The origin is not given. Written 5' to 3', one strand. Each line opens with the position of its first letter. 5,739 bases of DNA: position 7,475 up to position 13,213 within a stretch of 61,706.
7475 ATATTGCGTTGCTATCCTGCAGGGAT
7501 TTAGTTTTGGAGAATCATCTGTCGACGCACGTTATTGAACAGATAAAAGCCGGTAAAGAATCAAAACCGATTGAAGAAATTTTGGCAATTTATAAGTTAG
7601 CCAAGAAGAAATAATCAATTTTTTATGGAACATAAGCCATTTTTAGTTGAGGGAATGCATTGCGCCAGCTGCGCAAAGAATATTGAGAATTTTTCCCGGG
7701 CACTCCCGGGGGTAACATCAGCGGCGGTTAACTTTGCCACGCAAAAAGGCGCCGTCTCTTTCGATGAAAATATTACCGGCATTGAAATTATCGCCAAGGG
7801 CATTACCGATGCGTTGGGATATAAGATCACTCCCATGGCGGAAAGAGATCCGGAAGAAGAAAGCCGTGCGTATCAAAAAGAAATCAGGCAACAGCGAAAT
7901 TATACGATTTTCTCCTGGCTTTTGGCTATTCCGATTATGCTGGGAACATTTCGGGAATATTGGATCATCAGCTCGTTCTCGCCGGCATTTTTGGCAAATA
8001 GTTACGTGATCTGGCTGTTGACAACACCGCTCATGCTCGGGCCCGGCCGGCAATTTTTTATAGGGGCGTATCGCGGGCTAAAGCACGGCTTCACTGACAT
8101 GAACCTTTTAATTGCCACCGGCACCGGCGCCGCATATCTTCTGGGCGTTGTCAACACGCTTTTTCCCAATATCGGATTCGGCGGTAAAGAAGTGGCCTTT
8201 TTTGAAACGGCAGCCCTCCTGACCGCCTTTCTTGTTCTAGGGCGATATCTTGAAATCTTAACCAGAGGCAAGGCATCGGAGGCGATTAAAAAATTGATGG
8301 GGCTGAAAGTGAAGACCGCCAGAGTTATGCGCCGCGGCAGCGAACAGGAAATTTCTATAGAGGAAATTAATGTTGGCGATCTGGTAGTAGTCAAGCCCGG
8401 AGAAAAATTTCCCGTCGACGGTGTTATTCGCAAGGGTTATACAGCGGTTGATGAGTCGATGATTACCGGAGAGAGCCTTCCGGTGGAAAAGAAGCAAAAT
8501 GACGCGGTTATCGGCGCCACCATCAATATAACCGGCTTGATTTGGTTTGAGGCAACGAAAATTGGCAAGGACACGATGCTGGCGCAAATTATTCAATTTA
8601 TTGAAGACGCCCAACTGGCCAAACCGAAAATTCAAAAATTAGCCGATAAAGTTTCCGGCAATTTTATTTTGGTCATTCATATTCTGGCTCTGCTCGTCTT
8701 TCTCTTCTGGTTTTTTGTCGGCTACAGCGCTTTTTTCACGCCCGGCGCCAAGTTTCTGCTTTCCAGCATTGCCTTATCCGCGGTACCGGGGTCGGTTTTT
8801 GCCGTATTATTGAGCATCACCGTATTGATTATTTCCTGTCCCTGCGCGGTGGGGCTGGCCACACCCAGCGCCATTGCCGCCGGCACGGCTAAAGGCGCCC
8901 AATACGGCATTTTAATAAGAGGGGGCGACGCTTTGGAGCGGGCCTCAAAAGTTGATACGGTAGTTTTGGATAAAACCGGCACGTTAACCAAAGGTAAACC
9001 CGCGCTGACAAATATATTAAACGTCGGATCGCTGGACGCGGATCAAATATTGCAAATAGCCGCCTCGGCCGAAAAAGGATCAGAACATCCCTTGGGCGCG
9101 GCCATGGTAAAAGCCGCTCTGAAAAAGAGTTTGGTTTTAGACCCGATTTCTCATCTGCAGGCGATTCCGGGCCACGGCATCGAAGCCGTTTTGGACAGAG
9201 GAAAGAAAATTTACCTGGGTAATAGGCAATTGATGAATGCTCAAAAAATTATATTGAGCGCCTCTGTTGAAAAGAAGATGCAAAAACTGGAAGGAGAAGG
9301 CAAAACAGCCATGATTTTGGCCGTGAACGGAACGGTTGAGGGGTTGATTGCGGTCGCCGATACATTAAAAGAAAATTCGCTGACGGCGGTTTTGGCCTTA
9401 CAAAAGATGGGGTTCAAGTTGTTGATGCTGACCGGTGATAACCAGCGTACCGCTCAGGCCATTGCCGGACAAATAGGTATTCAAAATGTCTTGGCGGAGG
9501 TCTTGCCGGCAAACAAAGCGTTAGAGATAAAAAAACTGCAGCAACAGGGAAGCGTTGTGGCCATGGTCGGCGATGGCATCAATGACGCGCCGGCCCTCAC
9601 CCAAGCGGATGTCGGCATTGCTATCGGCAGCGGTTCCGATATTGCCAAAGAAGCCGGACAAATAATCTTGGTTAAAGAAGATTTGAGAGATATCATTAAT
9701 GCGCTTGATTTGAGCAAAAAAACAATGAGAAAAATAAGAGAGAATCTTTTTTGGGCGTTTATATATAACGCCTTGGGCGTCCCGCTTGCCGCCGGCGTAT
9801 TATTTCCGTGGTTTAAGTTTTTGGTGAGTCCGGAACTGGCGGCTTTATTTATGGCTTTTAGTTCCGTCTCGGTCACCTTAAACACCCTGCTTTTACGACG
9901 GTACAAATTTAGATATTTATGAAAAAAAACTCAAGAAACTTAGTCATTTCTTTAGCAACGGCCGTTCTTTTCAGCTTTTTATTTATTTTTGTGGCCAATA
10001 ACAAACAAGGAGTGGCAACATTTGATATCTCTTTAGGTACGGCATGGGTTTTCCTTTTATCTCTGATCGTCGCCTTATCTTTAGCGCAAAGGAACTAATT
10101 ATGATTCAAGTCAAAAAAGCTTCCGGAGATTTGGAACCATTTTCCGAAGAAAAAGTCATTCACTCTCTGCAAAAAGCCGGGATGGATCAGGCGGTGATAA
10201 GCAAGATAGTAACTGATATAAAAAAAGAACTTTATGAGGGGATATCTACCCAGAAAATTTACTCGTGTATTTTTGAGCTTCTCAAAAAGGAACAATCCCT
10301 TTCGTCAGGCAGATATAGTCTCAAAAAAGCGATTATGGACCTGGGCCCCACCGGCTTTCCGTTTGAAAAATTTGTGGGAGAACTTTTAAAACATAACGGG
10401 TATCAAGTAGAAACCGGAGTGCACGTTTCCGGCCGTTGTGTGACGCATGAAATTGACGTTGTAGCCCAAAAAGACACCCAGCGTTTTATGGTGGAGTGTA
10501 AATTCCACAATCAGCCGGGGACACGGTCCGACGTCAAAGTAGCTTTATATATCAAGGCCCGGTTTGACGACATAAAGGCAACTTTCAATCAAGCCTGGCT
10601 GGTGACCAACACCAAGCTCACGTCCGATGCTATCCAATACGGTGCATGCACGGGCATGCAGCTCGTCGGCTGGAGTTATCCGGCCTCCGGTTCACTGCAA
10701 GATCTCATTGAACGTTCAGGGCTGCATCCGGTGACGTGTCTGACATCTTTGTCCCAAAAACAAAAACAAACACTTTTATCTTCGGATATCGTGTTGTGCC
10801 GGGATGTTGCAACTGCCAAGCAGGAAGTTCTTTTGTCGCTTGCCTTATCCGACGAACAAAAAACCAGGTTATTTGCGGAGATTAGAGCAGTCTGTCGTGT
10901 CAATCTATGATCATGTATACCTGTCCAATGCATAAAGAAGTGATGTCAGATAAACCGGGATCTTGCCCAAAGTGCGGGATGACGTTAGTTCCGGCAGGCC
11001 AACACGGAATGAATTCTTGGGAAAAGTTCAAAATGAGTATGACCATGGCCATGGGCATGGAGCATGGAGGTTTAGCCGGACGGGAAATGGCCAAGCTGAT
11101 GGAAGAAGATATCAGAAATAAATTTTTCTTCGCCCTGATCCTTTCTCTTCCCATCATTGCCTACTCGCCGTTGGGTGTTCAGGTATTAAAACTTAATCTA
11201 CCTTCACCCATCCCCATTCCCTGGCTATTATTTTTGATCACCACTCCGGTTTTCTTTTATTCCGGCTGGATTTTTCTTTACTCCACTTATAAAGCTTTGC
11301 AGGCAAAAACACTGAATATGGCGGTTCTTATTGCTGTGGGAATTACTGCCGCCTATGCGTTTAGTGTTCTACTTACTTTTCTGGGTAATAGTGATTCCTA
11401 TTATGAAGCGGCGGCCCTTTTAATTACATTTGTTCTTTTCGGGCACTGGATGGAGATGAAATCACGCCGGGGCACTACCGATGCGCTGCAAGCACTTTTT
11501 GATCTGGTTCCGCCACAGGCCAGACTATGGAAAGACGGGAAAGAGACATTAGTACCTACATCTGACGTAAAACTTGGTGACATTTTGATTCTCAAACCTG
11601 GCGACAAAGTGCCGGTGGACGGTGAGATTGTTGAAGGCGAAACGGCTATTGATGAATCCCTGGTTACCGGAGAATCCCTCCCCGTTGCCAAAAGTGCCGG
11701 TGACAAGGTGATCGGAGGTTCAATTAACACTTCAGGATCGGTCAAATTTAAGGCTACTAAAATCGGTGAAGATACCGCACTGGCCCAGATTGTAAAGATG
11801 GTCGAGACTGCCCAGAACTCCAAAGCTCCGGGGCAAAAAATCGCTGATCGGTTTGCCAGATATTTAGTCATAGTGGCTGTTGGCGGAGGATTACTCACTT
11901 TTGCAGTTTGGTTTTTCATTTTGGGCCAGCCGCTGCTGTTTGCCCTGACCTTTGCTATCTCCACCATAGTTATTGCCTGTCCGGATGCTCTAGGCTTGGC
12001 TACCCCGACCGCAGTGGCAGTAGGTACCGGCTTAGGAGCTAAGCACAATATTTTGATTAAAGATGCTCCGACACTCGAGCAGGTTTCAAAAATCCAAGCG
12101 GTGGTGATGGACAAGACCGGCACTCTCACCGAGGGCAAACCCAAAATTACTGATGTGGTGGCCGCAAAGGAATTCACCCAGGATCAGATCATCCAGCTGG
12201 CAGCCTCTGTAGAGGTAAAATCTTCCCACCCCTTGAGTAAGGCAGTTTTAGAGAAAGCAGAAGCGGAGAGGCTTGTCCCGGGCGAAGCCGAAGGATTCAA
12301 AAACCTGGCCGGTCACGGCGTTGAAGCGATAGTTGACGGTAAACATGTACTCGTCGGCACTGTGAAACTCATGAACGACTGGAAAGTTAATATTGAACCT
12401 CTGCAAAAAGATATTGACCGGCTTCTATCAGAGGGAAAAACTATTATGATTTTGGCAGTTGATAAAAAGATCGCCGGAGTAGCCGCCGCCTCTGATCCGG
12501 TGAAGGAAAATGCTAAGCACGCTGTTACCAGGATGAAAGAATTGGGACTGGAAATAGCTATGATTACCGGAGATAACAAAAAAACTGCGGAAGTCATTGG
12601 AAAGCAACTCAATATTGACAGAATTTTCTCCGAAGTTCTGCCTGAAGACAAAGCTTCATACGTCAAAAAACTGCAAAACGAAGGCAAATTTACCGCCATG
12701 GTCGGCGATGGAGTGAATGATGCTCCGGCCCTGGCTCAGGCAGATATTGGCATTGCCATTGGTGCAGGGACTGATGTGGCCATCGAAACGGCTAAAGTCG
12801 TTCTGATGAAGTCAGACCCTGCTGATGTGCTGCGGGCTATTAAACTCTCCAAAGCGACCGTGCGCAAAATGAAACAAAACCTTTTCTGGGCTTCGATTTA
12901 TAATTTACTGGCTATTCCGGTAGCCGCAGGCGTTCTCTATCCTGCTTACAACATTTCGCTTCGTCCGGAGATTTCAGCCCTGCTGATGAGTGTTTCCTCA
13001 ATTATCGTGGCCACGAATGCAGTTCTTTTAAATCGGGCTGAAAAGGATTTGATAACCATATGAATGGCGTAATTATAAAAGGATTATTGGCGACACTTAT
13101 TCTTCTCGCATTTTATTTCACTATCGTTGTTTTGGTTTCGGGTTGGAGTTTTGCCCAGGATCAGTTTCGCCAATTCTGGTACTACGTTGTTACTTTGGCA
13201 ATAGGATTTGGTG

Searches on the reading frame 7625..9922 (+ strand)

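Call 31: search_protein_families(library=pfam, proteins=[window:7625-9922:+], max_evalue=0.001)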
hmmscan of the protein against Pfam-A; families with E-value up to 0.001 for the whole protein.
window:7625-9922:+ (765 aa): 4 families
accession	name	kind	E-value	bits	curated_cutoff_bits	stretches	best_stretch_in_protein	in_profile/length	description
PF00122.25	E1-E2_ATPase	-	9.6e-53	178.8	28.1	1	228-425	3-179/181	E1-E2 ATPase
PF00702.32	Hydrolase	-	4e-35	122.4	26.4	1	443-662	1-191/191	haloacid dehalogenase-like hydrolase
PF00403.32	HMA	-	2.7e-12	47.3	24.8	1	6-67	2-62/62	Heavy-metal-associated domain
PF08282.18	Hydrolase_3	-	7.1e-05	23.1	20.9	0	636-684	197-245/255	haloacid dehalogenase-like hydrolase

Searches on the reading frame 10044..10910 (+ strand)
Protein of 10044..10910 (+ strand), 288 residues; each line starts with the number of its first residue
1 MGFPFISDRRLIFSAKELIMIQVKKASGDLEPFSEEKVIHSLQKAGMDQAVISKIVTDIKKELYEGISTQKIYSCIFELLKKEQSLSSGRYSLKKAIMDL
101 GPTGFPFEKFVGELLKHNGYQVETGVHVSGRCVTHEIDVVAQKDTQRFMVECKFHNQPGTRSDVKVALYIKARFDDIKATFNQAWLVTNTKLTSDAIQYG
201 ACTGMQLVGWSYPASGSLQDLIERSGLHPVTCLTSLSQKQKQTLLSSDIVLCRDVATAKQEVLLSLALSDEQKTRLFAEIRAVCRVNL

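Call 31: search_protein_families(library=pfam, proteins=[window:10044-10910:+], max_evalue=0.001)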
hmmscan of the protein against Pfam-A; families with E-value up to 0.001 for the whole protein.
window:10044-10910:+ (288 aa): 4 families
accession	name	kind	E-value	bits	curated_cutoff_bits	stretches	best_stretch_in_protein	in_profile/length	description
PF04471.18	Mrr_cat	-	1.4e-10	41.7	21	1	104-208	6-106/115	Restriction endonuclease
PF03477.21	ATP-cone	-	2.7e-07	31.5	25.8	1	21-83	1-70/88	ATP cone domain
PF22357.2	AF1548-like_C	-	1.9e-05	25.1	23.9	1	229-283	2-55/56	AF1548-like, C-terminal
PF09002.17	Card1_endonuc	-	9.3e-05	22.4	26.4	1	119-209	31-118/136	Card1-like, endonuclease domain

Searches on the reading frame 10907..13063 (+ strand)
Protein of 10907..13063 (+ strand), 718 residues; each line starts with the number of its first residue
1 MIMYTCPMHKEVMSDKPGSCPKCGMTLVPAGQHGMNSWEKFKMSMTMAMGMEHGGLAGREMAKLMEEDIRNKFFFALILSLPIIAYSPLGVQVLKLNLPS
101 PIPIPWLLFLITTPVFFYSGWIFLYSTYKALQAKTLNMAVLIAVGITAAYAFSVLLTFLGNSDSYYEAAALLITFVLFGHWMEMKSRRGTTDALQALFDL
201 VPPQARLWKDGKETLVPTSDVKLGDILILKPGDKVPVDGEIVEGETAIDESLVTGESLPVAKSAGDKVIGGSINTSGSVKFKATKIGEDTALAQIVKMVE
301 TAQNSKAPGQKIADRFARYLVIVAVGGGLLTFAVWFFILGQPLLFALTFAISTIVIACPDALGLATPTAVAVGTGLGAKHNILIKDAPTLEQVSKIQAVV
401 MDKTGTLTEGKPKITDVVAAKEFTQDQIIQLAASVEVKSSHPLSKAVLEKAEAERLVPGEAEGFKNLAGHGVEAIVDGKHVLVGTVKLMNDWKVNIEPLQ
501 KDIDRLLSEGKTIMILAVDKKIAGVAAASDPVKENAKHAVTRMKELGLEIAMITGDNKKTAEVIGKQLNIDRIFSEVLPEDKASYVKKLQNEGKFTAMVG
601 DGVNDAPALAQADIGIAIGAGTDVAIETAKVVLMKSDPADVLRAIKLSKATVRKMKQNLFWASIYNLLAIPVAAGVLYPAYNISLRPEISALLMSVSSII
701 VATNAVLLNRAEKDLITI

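Call 31: search_protein_families(library=pfam, proteins=[window:10907-13063:+], max_evalue=0.001)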
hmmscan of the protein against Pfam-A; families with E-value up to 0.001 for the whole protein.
window:10907-13063:+ (718 aa): 4 families
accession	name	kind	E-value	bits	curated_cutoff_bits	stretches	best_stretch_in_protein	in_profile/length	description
PF00122.25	E1-E2_ATPase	-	2.2e-58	197.2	28.1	1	200-380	2-181/181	E1-E2 ATPase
PF00702.32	Hydrolase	-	1.4e-33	117.4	26.4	1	396-613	1-191/191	haloacid dehalogenase-like hydrolase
PF19335.5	HMBD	-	2.7e-12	46.8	23.6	1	4-30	2-28/28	Heavy metal binding domain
PF08282.18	Hydrolase_3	-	1.5e-05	25.3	20.9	0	587-638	197-248/255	haloacid dehalogenase-like hydrolase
